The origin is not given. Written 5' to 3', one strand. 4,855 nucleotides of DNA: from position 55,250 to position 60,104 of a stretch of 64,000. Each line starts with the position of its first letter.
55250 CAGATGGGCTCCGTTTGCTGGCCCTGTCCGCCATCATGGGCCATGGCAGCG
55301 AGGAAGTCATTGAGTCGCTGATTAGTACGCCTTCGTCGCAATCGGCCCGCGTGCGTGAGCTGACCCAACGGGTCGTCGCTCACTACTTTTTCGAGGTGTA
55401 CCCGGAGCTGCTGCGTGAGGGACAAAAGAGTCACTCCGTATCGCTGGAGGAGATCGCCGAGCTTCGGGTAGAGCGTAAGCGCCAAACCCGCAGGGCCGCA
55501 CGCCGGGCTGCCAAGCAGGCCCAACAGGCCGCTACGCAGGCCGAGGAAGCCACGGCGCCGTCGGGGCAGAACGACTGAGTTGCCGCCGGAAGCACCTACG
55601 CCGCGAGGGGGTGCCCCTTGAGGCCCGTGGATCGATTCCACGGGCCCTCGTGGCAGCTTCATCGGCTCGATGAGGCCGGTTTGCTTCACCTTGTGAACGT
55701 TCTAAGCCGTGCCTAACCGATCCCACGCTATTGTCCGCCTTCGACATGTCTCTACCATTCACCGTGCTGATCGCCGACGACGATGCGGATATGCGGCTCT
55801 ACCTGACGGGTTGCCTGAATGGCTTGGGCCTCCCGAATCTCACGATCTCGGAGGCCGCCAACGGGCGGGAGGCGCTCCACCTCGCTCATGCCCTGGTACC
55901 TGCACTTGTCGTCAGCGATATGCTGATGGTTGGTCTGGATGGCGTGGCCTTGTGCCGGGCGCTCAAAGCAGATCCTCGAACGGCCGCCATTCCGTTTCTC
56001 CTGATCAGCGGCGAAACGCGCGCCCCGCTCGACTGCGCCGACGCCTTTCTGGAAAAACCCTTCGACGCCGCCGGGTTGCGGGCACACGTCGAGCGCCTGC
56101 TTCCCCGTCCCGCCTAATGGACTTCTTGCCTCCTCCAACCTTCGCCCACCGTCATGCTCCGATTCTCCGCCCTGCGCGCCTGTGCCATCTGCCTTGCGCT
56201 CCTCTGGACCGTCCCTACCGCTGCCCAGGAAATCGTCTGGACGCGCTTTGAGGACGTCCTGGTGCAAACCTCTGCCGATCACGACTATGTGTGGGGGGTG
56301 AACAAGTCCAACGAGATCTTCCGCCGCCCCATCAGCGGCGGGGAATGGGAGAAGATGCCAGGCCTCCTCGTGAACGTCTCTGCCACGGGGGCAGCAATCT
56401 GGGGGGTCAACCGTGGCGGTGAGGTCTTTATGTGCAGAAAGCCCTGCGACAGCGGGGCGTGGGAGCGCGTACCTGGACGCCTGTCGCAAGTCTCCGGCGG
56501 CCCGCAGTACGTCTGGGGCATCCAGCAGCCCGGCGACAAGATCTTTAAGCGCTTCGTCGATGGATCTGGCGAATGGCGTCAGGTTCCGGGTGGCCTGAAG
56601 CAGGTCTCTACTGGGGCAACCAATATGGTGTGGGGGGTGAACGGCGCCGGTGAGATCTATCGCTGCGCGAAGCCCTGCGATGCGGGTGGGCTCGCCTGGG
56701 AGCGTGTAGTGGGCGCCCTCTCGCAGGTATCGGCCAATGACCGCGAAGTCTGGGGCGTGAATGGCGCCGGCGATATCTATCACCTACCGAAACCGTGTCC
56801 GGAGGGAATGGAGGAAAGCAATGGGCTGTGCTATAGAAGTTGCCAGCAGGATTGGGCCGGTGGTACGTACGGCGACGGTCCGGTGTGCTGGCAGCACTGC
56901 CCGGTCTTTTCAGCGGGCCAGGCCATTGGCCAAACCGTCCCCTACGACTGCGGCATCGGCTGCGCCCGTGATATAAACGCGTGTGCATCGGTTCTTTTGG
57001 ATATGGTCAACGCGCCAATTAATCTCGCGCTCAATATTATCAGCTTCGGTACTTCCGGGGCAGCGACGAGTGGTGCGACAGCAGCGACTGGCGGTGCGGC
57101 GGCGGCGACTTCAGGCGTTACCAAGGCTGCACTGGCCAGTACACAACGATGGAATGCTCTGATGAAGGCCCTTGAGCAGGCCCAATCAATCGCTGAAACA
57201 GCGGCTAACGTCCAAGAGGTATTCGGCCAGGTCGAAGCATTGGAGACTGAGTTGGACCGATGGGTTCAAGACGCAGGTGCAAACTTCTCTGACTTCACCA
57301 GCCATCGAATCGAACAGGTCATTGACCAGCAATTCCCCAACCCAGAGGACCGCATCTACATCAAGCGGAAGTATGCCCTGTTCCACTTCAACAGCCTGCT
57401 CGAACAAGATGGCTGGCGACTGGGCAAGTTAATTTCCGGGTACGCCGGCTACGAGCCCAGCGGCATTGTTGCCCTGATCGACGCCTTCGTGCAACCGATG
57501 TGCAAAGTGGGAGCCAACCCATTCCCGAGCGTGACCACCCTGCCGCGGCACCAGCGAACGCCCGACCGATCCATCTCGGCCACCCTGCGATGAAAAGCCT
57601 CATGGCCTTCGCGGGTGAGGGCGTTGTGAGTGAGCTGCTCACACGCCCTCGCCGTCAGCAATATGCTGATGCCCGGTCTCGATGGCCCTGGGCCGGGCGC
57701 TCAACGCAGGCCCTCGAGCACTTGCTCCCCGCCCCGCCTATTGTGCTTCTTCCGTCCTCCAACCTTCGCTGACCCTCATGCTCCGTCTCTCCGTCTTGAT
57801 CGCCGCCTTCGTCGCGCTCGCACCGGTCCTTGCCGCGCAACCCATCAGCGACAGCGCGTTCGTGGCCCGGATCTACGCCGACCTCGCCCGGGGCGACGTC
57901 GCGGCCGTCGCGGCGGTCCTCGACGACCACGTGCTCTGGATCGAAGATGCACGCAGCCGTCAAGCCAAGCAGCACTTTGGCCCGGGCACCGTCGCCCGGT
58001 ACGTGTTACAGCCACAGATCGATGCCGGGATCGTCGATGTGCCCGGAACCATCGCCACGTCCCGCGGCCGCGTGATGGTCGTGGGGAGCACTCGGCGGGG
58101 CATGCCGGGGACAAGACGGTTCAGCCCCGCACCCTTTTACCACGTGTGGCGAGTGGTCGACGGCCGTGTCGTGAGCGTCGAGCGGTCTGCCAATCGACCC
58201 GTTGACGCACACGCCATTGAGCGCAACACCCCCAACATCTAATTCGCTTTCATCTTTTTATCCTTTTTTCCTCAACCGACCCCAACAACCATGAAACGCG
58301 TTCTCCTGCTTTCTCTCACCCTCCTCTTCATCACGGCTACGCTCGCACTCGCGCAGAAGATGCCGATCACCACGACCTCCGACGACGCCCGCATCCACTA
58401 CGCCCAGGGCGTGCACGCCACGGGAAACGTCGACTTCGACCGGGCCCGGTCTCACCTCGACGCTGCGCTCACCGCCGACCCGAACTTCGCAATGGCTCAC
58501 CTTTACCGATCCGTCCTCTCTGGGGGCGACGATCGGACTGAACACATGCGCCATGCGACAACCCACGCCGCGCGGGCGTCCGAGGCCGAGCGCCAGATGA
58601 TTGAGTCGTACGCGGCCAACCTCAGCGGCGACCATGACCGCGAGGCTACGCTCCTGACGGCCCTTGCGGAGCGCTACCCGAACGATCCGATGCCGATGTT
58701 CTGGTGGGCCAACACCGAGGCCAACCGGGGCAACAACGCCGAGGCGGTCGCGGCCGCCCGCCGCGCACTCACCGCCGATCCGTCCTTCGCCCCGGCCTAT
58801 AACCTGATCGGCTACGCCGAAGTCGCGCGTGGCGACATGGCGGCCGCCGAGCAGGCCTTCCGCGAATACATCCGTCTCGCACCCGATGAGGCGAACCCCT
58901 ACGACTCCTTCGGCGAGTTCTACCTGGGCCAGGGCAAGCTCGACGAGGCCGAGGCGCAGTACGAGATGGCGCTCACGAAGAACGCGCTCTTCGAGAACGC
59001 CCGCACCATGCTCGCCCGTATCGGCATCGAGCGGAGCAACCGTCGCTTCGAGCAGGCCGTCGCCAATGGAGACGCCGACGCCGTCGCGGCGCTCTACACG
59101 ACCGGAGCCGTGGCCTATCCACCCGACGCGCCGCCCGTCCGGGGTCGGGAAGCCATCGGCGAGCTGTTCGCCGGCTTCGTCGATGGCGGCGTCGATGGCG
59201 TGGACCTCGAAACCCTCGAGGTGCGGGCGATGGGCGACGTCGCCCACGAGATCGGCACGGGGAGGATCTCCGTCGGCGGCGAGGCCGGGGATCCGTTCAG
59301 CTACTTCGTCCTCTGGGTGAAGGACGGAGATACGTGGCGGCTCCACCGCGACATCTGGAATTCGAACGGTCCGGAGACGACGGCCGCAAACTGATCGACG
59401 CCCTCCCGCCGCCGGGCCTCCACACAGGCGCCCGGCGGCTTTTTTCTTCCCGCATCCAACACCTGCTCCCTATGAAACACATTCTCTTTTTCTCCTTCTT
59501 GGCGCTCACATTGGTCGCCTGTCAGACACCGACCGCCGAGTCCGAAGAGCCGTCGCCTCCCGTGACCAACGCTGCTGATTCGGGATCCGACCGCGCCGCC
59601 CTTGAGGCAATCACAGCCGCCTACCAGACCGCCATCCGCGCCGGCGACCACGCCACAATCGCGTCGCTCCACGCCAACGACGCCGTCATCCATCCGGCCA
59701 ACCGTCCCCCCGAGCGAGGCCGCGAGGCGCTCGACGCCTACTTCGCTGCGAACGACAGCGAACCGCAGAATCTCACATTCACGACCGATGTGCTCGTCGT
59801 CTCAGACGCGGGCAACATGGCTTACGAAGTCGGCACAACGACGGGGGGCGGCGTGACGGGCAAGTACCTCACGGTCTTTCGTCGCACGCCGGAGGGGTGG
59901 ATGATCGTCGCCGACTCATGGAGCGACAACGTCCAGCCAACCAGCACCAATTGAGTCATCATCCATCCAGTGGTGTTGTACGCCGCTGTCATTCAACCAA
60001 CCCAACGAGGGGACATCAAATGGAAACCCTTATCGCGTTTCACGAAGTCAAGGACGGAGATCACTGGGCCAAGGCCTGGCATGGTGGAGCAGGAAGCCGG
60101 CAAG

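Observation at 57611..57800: Decayed second copy of receiver + spacer + signal-peptide start, now heading a different exported gene (cassette-like cargo swap)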

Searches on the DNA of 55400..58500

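Call 46: search_rna_families(source=window, start=55400, end=58500, threshold=evalue, max_evalue=1)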
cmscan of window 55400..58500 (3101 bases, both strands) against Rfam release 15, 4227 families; matches with E-value up to 1: 0.
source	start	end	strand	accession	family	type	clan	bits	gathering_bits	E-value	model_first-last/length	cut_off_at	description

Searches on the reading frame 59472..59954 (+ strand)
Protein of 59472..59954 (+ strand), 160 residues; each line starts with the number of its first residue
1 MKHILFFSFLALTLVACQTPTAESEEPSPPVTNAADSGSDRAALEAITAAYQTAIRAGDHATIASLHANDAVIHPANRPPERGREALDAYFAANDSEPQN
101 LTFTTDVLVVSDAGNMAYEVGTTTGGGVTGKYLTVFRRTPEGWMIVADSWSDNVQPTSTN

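Call 9: search_protein_families(library=pfam, proteins=[window:59472-59954:+], max_evalue=0.01)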
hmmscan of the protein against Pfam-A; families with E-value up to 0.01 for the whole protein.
window:59472-59954:+ (160 aa): 5 families
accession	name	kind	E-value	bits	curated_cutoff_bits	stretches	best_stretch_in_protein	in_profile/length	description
PF14534.12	DUF4440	-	6.9e-12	46.2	25.2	1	45-145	2-107/107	Domain of unknown function (DUF4440)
PF12680.13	SnoaL_2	-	5.8e-08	33.7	27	1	50-138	3-94/102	SnoaL-like domain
PF13474.12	SnoaL_3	-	2.6e-06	28.2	22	1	45-147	2-113/121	SnoaL-like domain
PF13577.12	SnoaL_4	-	3.6e-05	24.2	24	1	39-146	4-123/126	SnoaL-like domain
PF07366.18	SnoaL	-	0.0024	18.1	28.4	1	48-120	4-76/126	SnoaL-like polyketide cyclase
